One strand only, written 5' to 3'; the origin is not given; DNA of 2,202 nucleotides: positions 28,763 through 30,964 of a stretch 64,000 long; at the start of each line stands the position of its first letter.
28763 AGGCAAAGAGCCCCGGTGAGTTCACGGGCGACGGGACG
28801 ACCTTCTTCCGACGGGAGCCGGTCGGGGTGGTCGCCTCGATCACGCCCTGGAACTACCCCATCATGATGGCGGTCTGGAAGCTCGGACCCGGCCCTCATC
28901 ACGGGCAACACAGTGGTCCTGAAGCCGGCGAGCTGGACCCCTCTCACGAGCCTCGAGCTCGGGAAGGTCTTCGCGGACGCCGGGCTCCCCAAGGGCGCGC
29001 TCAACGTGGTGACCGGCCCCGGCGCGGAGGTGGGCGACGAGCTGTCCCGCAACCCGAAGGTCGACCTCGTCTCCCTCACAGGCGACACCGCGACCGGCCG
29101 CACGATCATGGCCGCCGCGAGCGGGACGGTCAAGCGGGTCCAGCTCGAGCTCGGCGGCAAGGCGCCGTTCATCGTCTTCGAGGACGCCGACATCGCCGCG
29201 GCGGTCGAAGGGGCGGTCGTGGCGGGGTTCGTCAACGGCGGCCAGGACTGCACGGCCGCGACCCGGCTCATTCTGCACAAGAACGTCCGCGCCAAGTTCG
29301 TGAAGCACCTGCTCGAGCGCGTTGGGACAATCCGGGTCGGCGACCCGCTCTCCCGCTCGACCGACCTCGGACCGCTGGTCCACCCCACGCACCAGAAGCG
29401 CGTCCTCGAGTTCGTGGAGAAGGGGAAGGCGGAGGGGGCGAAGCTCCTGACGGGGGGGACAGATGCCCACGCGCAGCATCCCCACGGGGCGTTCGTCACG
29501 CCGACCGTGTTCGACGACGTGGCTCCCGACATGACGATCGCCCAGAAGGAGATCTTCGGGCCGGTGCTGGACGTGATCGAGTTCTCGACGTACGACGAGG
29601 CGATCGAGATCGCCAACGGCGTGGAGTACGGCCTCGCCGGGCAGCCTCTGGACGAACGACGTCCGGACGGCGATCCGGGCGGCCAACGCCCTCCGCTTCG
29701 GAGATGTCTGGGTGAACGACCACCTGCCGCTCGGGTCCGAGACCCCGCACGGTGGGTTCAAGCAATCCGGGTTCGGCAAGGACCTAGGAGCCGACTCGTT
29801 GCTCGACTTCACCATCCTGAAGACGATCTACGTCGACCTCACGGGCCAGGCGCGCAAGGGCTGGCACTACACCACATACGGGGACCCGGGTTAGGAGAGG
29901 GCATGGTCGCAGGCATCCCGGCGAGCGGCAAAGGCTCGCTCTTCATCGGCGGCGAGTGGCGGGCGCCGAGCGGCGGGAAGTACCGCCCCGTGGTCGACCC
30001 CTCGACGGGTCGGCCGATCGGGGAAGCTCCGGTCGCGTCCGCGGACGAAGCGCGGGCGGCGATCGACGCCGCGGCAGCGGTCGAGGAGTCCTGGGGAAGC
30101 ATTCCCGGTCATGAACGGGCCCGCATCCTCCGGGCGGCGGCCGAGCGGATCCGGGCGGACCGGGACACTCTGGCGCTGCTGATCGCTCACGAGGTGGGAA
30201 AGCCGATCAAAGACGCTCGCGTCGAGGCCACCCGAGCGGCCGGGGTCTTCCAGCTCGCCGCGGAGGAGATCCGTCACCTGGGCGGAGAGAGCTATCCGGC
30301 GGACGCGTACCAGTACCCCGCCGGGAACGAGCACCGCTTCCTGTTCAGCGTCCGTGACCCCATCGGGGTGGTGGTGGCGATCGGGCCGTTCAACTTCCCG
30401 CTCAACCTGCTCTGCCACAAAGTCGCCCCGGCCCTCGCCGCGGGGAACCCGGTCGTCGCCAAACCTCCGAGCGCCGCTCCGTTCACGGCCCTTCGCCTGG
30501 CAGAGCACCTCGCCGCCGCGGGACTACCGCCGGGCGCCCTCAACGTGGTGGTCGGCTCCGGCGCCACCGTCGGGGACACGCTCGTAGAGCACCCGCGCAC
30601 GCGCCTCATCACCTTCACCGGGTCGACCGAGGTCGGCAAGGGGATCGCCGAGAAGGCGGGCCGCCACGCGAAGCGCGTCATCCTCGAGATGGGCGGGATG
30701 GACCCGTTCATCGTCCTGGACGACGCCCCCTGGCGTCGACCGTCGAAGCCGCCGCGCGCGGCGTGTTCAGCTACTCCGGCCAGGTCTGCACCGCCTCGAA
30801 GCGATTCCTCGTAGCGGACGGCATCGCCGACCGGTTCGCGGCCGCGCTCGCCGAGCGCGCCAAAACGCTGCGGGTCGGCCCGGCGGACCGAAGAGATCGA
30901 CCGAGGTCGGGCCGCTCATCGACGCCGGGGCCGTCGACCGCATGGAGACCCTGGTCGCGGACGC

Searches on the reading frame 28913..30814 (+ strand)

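Call 24: search_protein_families(library=pfam, proteins=[window:28913-30814:+], max_evalue=0.001)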
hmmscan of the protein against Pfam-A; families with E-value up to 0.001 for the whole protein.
window:28913-30814:+ (633 aa): 1 family
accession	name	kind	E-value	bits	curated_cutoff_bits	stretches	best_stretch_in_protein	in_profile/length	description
PF00171.27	Aldedh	-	3e-181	603.4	23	2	1-243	157-398/461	Aldehyde dehydrogenase family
